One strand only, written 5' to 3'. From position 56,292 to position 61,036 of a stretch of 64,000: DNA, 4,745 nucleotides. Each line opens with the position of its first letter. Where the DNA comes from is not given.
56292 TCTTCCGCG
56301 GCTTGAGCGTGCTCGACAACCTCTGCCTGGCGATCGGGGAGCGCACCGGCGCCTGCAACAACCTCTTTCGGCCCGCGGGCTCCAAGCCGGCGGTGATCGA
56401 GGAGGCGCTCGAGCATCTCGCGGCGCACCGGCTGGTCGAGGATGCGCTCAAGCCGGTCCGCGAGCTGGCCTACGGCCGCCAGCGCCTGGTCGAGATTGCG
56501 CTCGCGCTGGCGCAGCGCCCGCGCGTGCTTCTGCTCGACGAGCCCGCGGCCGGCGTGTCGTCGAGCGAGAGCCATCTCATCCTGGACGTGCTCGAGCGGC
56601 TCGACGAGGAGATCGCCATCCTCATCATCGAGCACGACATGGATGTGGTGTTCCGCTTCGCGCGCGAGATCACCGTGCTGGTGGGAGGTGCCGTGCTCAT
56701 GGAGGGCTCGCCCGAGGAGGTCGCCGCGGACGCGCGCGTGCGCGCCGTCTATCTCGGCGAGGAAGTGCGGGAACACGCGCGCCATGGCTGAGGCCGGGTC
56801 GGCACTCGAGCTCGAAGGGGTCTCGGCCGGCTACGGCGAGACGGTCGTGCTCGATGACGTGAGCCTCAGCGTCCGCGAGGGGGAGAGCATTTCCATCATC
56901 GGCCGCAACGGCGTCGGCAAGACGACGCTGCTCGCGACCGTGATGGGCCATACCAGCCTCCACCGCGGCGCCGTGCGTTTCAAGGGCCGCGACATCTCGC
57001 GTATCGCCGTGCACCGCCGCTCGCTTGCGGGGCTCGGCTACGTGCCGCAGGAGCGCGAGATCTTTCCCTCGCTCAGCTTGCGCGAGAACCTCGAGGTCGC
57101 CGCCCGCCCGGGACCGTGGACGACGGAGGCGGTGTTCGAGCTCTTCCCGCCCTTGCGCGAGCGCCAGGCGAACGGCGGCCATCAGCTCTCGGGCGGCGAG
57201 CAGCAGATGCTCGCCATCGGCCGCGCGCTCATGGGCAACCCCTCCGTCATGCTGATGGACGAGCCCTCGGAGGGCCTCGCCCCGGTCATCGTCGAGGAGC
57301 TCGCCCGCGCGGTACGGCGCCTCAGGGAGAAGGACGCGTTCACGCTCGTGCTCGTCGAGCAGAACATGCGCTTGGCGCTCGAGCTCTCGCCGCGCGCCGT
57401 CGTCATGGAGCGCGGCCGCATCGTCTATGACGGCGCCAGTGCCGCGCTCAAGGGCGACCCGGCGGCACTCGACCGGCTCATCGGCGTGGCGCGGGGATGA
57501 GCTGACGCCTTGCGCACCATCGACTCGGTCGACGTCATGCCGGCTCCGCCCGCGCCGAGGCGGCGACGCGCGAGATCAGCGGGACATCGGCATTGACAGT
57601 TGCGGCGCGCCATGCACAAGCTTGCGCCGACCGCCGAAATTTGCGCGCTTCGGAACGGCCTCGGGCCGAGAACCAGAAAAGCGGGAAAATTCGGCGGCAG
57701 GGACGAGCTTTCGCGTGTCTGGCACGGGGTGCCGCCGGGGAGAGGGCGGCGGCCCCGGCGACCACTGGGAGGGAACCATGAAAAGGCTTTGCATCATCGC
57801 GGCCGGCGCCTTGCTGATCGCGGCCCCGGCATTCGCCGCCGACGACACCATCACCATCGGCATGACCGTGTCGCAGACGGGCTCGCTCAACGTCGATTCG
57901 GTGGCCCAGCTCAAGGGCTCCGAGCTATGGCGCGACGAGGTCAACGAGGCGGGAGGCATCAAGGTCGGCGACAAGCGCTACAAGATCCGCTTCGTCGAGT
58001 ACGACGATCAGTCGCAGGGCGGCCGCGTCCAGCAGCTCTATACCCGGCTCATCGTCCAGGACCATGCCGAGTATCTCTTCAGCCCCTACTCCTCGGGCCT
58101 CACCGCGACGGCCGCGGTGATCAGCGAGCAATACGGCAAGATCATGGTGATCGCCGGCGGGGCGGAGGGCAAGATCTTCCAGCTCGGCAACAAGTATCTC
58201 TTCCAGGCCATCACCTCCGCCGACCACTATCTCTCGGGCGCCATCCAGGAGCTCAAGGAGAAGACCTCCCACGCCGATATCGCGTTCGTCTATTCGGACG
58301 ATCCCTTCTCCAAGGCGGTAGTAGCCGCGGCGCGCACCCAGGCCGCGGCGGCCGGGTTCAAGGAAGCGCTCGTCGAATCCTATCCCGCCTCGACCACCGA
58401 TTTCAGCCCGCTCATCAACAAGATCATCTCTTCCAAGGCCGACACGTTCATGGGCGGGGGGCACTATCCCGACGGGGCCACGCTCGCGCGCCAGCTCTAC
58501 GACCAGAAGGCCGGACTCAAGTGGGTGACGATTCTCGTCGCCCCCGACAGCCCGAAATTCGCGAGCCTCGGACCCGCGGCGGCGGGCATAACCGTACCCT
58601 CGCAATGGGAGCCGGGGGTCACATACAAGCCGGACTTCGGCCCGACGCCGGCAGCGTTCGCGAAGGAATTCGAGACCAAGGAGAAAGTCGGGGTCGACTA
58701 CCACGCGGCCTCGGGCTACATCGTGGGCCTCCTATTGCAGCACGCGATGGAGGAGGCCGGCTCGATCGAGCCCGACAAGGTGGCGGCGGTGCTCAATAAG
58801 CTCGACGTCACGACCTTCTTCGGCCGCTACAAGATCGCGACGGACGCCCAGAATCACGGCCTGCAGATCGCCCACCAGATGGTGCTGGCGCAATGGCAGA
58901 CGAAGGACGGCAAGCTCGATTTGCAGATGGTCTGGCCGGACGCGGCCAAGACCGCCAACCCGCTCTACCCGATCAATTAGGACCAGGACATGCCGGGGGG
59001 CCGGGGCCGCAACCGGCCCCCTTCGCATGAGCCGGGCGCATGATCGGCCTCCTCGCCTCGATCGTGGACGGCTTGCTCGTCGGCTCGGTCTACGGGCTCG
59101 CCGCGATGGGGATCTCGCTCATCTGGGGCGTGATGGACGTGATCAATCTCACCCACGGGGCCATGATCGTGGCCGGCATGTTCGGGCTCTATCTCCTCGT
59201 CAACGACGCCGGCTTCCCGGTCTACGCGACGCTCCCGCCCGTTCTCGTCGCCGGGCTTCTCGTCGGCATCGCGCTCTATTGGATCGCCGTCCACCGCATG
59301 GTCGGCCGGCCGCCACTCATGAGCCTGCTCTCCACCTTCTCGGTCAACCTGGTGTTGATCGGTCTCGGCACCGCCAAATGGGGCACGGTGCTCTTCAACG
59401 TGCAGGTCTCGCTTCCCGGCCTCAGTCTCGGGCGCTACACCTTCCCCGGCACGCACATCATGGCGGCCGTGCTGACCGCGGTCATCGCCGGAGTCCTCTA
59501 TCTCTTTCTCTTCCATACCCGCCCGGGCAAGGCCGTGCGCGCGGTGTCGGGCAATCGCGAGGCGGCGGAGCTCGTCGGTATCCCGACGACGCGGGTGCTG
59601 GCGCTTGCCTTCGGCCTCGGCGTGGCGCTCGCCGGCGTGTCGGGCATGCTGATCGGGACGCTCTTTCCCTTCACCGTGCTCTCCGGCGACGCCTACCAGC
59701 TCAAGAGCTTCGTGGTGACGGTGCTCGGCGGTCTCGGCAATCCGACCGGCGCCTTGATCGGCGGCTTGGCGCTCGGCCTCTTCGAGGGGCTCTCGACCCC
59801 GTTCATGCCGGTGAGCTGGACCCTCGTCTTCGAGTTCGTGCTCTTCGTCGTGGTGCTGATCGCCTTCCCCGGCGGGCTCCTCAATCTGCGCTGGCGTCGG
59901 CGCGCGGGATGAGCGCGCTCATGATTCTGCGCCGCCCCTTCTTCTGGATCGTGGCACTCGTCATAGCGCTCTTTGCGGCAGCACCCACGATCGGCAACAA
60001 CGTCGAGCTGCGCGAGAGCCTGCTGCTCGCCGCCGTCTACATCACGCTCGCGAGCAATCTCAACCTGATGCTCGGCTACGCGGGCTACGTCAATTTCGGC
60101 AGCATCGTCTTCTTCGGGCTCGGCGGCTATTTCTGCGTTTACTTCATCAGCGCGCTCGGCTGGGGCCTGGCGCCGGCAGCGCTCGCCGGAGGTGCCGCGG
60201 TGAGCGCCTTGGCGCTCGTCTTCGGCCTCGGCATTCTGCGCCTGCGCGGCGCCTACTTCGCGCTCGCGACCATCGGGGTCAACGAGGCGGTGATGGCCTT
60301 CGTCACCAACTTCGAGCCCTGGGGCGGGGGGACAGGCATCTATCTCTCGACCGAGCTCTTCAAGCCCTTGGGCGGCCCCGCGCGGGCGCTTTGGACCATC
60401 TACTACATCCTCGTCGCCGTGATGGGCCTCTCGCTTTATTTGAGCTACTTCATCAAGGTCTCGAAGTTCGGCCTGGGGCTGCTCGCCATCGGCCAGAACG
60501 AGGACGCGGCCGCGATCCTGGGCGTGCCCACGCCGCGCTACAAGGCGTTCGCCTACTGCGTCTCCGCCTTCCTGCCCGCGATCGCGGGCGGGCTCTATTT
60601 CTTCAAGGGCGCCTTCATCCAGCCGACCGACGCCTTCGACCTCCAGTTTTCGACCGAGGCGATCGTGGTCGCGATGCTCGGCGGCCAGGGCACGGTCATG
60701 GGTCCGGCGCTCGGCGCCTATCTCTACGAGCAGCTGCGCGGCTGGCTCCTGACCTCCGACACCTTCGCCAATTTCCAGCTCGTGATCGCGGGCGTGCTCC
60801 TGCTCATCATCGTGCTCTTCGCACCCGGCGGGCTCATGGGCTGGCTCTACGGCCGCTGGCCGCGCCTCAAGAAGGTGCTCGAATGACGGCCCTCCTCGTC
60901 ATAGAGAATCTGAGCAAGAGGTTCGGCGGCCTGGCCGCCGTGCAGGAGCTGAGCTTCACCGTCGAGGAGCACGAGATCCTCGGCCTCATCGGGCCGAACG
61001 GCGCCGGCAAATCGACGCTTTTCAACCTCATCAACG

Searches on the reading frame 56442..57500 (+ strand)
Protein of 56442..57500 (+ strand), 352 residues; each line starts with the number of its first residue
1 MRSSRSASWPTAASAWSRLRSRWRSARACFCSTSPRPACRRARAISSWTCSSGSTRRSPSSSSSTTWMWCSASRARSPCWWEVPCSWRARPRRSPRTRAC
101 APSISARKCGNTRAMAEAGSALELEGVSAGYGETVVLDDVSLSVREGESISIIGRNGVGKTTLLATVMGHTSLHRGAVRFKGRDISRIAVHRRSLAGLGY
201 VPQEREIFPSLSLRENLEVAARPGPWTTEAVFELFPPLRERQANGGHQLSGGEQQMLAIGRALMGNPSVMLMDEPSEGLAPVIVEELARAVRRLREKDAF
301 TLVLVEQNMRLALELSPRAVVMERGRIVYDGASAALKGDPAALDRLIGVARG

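Call 86: search_protein_families(library=pfam, proteins=[window:56442-57500:+], max_evalue=0.0001)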
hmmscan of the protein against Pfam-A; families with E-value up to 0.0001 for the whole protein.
window:56442-57500:+ (352 aa): 2 families
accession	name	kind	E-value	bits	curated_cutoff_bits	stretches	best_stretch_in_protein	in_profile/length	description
PF00005.33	ABC_tran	-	4.4e-30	105.5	25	1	137-276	1-136/137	ABC transporter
PF13304.12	AAA_21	-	4e-07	30.8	27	0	247-296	236-288/304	AAA domain, putative AbiEii toxin, Type IV TA system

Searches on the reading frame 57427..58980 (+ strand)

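Call 86: search_protein_families(library=pfam, proteins=[window:57427-58980:+], max_evalue=0.0001)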
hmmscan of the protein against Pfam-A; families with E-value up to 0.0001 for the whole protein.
window:57427-58980:+ (517 aa): 3 families
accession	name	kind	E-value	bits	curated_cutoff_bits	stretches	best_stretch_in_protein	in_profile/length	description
PF13458.12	Peripla_BP_6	-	1.9e-51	176.2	31.7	1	141-495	1-342/343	Periplasmic binding protein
PF13433.12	Peripla_BP_5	-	7.3e-11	42.2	27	1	142-340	1-191/363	Periplasmic binding protein domain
PF01094.35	ANF_receptor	-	2.1e-06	27.5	25.4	1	184-459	26-307/353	Receptor family ligand binding region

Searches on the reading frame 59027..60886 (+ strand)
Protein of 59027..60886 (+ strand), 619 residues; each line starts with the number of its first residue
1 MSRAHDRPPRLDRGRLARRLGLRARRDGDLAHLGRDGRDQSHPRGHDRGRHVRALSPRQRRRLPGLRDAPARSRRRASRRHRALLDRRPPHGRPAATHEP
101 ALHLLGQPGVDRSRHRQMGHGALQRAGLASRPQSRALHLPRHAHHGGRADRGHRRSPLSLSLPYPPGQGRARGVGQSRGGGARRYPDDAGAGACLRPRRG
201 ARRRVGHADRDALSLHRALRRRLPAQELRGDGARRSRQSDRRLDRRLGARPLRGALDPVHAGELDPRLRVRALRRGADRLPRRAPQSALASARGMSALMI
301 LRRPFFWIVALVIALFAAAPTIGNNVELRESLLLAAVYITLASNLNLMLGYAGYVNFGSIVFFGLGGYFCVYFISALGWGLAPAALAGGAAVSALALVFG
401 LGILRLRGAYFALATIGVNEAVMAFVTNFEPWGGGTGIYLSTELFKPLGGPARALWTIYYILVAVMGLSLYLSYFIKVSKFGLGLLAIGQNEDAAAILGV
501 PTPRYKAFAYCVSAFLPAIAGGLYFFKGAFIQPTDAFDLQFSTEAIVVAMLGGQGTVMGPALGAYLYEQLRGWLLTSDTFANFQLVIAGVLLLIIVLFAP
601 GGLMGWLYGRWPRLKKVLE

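Call 86: search_protein_families(library=pfam, proteins=[window:59027-60886:+], max_evalue=0.0001)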
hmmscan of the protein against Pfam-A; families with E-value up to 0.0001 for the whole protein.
window:59027-60886:+ (619 aa): 1 family
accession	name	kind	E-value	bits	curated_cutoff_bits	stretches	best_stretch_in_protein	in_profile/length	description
PF02653.21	BPD_transp_2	-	3.2e-32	112.2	26.8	1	331-595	5-268/269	Branched-chain amino acid transport system / permease component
